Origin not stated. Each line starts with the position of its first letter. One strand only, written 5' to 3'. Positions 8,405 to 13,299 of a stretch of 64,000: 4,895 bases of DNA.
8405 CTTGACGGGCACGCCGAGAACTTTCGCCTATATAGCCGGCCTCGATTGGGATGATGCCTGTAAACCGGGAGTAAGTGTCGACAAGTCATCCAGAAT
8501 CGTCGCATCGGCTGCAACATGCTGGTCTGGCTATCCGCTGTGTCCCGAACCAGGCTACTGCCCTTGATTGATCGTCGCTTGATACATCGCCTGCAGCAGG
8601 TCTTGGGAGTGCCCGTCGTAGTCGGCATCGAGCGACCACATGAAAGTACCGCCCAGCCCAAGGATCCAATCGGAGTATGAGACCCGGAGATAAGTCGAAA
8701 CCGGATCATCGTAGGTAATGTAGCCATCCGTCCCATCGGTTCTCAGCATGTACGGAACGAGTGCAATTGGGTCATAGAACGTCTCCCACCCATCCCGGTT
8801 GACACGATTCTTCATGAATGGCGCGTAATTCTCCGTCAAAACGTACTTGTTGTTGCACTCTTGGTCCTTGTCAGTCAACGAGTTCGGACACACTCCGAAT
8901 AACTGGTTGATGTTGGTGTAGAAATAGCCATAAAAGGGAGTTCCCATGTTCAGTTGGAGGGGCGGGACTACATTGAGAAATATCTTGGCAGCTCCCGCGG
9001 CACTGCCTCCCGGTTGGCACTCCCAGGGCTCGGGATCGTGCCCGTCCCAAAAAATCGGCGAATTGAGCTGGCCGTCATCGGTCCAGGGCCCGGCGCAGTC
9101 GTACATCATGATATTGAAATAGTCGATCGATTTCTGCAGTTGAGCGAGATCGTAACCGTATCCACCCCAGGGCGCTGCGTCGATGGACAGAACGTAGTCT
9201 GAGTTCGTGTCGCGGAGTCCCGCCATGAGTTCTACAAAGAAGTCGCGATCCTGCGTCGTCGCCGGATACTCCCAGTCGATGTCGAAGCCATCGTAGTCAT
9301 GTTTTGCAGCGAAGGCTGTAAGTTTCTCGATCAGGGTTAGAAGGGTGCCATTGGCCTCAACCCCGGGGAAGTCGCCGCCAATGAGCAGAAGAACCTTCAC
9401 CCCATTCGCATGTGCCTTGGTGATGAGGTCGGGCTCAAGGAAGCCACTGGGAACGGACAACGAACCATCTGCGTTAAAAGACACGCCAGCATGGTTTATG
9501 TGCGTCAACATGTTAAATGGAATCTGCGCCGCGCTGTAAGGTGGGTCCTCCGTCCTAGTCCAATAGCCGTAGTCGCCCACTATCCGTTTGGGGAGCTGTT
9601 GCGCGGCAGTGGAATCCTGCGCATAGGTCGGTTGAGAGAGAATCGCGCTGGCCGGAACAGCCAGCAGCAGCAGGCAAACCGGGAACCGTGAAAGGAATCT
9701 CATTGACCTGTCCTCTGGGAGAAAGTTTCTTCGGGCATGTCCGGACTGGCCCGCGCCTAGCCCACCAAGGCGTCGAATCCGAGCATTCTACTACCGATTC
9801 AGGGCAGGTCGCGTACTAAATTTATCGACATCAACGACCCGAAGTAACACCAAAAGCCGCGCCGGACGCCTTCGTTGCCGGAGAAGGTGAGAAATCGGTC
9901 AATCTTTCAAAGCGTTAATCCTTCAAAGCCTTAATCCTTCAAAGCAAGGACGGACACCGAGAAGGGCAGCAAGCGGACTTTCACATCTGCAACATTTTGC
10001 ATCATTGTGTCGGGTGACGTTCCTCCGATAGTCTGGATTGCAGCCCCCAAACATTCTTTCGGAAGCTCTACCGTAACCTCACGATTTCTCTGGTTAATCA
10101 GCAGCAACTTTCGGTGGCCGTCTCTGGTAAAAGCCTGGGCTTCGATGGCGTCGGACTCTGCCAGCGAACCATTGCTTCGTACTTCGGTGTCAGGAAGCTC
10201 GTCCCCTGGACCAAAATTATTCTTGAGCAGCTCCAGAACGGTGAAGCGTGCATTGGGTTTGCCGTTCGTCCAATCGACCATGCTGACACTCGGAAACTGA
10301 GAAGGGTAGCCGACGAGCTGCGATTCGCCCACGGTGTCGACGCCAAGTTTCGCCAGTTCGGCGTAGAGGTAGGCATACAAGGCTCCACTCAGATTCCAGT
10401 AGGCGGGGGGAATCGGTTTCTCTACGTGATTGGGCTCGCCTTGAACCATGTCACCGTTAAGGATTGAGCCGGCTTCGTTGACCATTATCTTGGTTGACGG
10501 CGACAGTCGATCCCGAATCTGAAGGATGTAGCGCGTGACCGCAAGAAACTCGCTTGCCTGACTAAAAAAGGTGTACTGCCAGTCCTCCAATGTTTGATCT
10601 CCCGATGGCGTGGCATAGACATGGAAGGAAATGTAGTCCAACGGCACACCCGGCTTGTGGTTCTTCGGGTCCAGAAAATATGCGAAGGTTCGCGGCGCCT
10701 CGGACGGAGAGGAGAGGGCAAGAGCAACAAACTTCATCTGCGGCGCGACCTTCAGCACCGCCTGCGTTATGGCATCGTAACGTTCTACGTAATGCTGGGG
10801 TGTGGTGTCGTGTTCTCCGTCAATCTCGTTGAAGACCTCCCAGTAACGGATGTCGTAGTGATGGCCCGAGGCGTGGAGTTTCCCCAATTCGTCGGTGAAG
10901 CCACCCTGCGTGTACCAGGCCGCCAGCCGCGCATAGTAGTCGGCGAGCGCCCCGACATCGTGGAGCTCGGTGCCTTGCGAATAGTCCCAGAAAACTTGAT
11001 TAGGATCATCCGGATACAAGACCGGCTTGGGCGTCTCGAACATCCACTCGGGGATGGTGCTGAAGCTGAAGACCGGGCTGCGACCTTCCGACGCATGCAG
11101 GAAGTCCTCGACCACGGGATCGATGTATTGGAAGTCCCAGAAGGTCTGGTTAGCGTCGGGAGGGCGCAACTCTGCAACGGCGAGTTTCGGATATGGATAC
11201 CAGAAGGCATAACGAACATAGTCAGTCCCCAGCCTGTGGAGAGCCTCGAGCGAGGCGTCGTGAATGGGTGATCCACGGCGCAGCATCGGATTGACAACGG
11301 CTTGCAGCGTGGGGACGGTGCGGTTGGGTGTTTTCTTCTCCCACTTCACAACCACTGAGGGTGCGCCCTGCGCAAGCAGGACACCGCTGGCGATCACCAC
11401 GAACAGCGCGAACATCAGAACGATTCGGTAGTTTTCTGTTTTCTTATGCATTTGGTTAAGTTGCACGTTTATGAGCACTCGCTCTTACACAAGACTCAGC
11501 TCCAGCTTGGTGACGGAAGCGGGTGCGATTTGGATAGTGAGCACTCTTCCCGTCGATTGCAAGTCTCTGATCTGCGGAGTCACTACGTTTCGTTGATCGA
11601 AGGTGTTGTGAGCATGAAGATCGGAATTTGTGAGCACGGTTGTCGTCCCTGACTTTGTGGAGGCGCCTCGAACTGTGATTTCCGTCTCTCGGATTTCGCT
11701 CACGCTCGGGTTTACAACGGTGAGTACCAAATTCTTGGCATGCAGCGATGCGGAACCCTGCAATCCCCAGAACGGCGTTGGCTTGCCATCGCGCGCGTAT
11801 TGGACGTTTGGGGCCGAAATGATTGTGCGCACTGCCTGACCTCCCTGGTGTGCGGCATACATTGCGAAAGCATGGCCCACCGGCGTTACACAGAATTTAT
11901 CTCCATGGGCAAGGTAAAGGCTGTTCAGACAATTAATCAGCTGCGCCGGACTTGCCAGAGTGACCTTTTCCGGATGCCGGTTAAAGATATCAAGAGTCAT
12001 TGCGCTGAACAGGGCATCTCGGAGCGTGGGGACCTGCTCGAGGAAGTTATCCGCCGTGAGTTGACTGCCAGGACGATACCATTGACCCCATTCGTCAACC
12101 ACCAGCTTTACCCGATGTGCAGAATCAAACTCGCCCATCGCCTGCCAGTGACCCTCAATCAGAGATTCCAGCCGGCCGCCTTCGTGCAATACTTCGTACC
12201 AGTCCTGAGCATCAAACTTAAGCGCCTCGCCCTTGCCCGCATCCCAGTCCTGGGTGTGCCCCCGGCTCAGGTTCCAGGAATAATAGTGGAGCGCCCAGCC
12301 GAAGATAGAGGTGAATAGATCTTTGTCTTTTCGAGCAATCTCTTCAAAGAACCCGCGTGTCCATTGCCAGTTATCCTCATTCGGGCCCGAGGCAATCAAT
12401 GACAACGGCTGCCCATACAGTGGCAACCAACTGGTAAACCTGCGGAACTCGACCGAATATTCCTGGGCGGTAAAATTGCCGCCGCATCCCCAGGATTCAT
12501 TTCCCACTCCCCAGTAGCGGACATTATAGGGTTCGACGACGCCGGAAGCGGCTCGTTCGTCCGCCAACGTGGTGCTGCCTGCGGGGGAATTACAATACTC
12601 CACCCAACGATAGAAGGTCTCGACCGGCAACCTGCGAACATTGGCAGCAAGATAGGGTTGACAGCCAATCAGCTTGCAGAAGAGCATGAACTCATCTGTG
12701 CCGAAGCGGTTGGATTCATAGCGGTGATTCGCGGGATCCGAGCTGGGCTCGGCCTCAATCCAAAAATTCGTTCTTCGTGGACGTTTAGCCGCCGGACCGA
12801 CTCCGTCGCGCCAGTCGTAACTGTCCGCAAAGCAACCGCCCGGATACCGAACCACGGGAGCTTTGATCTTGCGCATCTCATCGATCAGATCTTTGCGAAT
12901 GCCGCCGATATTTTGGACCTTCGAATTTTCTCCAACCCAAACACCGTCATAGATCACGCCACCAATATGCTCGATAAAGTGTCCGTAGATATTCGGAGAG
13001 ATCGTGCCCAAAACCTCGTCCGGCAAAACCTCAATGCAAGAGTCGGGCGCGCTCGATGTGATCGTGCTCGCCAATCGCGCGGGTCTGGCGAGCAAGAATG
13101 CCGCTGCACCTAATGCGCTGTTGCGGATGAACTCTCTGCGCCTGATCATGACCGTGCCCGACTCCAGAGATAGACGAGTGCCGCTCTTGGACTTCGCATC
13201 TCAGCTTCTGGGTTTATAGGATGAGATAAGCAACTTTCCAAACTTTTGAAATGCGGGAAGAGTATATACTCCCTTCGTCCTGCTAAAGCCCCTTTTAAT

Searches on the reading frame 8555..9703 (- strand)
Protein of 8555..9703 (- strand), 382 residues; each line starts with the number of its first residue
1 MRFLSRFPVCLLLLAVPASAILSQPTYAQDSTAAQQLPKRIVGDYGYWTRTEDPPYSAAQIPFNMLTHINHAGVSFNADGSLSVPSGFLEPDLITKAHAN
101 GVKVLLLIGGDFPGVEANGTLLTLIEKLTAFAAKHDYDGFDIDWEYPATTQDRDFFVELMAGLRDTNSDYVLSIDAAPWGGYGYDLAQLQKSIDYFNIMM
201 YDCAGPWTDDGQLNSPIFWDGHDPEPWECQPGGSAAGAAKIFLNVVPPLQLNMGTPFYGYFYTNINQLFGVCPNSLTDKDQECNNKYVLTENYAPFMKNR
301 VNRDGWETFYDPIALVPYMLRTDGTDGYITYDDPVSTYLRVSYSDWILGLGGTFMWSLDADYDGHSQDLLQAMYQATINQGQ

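Call 62: search_protein_families(library=pfam, proteins=[window:8555-9703:-], max_evalue=0.001)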
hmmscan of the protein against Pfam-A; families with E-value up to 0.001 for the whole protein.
window:8555-9703:- (382 aa): 1 family
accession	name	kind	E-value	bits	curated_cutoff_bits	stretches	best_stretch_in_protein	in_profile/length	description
PF00704.34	Glyco_hydro_18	-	1.7e-40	140.1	29.6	1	41-361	2-317/317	Glycosyl hydrolases family 18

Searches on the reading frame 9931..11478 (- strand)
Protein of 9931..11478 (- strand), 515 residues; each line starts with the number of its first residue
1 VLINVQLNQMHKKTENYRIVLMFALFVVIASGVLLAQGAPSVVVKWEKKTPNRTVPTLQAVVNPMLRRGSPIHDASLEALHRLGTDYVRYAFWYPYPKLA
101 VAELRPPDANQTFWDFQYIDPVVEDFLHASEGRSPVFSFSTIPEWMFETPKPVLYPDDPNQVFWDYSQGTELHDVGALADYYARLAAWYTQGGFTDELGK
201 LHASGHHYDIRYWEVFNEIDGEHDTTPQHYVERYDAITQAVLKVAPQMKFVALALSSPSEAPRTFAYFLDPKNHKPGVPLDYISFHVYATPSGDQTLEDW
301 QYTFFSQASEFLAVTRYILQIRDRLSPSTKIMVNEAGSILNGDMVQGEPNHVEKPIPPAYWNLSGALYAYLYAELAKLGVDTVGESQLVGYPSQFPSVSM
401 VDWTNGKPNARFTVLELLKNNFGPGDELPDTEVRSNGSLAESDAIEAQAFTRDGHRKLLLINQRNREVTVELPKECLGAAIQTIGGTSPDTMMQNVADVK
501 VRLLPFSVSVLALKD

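Call 62: search_protein_families(library=pfam, proteins=[window:9931-11478:-], max_evalue=0.001)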
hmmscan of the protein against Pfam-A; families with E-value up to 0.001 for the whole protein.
window:9931-11478:- (515 aa): 1 family
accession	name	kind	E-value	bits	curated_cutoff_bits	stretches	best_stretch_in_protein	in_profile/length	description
PF01229.23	Glyco_hydro_39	-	6.3e-06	25.7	26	1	213-291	152-229/472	Glycosyl hydrolases family 39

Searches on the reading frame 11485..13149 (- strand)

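Call 63: search_protein_families(library=pfam, proteins=[window:11485-13149:-], max_evalue=0.001)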
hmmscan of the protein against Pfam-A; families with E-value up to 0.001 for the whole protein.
window:11485-13149:- (554 aa): 2 families
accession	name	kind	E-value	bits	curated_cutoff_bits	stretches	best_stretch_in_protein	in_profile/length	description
PF06964.18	Alpha-L-AF_C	-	1.8e-32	113.2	27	1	352-545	1-165/165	Alpha-L-arabinofuranosidase C-terminal domain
PF22848.2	ASD1_dom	-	8.4e-06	26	22.2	0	182-219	113-150/239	Alpha-L-arabinofuranosidase 1 domain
